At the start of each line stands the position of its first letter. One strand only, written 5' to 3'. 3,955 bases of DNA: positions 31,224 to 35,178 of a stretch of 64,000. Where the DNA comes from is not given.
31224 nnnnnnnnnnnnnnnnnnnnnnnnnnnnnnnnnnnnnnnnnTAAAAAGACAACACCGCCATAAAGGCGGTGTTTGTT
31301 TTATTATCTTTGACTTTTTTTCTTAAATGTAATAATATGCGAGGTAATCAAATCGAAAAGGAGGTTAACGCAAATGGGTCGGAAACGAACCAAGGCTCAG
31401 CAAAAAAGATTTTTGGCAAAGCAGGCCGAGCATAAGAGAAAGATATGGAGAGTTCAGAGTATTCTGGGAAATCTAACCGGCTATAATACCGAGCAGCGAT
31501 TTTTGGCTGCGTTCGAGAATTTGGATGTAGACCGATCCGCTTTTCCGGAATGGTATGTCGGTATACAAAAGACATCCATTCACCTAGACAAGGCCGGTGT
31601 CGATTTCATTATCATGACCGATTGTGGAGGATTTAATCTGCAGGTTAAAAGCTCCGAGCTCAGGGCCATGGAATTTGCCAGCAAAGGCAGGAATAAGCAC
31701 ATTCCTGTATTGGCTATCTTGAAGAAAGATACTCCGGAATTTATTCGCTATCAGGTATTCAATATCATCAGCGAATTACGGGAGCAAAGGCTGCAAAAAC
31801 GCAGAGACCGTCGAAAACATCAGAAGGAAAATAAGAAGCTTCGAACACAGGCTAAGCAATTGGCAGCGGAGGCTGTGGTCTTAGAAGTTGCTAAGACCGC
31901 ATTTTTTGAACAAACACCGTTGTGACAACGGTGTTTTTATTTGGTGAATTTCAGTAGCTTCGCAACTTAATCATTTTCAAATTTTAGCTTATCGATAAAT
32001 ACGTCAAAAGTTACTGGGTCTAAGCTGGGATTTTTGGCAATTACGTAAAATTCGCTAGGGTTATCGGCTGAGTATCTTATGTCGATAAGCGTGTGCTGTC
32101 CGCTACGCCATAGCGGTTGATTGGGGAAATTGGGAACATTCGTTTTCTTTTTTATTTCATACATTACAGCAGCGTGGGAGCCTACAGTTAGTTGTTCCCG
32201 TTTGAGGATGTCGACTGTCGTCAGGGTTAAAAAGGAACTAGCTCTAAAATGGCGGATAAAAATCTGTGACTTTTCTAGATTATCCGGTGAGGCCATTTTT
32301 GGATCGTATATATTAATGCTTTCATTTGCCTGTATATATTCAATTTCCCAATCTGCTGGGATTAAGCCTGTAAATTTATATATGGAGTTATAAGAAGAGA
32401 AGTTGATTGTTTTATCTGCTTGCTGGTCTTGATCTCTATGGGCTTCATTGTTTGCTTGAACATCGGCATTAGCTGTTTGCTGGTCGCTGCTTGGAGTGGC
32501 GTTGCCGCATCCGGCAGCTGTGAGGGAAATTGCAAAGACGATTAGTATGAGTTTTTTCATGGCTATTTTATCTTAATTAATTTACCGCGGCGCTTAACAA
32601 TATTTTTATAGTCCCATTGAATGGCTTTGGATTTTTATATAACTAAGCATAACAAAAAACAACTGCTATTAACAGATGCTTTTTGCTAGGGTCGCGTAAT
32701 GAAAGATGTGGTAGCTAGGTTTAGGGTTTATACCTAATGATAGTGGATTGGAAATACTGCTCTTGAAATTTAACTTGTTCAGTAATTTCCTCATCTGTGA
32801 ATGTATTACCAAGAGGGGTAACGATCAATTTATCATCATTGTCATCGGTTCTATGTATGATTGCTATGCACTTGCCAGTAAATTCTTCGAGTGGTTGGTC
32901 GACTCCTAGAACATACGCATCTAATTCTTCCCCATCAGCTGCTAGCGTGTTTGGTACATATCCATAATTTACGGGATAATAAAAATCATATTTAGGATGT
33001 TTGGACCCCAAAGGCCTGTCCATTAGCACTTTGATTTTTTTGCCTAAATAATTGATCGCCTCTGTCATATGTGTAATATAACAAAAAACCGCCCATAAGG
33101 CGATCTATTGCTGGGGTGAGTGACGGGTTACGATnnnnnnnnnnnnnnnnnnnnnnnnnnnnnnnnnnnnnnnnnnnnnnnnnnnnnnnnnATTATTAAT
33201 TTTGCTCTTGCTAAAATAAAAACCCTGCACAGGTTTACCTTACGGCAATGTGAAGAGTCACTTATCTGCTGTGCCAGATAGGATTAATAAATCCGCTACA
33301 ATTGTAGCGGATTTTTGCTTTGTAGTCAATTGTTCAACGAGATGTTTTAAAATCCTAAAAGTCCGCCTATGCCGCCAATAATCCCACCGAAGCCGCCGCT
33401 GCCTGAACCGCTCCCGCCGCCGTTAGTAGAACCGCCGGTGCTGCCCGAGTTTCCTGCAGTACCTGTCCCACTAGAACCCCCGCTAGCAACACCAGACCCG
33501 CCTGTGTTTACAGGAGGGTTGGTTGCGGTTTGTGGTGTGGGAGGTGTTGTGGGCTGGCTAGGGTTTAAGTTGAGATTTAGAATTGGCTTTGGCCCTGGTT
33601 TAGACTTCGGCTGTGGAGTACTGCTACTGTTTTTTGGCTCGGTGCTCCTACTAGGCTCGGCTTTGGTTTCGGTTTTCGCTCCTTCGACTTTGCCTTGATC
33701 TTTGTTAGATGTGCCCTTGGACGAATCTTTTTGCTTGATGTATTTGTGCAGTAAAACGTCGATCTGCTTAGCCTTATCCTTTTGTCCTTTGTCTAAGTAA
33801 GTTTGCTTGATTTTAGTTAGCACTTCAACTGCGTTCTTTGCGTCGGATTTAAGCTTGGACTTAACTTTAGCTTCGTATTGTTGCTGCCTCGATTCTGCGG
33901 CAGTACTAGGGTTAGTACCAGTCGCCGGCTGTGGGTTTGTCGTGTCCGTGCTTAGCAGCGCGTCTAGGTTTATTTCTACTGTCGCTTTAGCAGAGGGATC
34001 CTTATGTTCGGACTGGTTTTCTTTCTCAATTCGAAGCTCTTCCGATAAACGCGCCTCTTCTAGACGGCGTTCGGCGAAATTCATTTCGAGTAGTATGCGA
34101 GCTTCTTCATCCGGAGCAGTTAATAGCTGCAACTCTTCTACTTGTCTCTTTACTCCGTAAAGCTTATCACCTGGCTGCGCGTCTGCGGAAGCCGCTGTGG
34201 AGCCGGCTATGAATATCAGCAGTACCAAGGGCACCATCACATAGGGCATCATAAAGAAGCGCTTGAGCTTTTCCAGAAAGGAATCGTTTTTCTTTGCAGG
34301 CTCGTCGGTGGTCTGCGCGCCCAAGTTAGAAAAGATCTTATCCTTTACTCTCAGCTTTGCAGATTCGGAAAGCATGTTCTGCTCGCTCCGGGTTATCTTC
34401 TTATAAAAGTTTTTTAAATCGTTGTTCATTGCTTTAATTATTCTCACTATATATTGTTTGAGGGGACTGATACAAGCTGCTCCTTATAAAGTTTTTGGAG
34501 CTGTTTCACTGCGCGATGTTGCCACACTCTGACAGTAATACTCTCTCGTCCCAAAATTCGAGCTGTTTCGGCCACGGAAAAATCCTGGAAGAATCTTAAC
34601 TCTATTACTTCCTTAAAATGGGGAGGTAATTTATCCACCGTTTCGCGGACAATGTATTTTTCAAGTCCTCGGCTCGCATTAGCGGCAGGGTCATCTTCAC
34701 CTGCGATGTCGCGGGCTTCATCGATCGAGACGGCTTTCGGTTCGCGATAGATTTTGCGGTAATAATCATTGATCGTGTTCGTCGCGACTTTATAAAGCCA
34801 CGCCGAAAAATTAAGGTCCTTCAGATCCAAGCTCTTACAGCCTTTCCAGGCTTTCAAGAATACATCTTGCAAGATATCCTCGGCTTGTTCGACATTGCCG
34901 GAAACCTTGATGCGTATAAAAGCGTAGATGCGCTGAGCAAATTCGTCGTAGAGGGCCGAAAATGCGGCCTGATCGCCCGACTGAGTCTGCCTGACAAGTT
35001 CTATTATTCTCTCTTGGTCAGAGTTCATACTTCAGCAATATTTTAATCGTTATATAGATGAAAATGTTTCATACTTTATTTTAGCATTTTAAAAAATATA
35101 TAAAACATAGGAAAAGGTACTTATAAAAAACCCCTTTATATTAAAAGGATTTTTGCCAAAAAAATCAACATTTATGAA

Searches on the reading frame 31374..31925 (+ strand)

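Call 7: search_protein_families(library=ncbifam, proteins=[window:31374-31925:+], max_evalue=0.1)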
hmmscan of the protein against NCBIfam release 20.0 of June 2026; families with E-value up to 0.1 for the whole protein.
window:31374-31925:+ (183 aa): 1 family
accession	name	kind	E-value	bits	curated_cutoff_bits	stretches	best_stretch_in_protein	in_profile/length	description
NF040560.1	CAS_Csx15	equivalog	0.069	13.4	35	0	5-42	39-76/125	CRISPR-associated protein Csx15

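Call 8: search_protein_families(library=pfam, proteins=[window:31374-31925:+], max_evalue=0.1)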
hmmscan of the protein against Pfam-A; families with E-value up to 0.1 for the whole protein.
window:31374-31925:+ (183 aa): 1 family
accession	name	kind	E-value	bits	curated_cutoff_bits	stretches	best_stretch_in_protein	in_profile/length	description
PF24827.1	AstE_AspA_cat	-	0.058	13.4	25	0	12-50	24-60/192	Succinylglutamate desuccinylase/Aspartoacylase catalytic domain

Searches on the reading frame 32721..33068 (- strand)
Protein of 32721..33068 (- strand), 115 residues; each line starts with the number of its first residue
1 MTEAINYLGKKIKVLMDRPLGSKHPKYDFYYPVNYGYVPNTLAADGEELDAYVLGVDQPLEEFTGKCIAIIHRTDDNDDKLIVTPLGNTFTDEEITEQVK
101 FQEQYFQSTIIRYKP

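Call 50: search_protein_families(library=pfam, proteins=[window:32721-33068:-], max_evalue=0.001)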
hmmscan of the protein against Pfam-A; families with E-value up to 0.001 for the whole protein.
window:32721-33068:- (115 aa): 1 family
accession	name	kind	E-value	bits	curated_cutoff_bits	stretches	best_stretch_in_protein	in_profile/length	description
PF00719.24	Pyrophosphatase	-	2.2e-10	41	23.5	1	28-101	31-107/153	Inorganic pyrophosphatase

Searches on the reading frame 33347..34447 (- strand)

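Call 50: search_protein_families(library=pfam, proteins=[window:33347-34447:-], max_evalue=0.001)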
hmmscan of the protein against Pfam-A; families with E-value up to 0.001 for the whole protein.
window:33347-34447:- (366 aa): 1 family
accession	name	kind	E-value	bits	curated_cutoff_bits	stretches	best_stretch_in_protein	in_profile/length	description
PF18915.5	DUF5667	-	3.9e-07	30.9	27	1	91-216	3-95/99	Domain of unknown function (DUF5667)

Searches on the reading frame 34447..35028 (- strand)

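Call 50: search_protein_families(library=pfam, proteins=[window:34447-35028:-], max_evalue=0.001)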
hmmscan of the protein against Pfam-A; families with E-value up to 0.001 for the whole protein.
window:34447-35028:- (193 aa): 4 families
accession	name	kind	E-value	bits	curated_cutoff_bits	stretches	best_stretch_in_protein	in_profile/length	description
PF04542.20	Sigma70_r2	-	8.5e-15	54.7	24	1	26-92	1-67/71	Sigma-70 region 2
PF08281.18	Sigma70_r4_2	-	1.4e-10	41.1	25.7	1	127-177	4-54/54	Sigma-70, region 4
PF04545.22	Sigma70_r4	-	2.2e-09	37.1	24.1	1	132-179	3-50/50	Sigma-70, region 4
PF07638.17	Sigma70_ECF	-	1.7e-06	28.5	21.1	1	7-168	3-171/185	ECF sigma factor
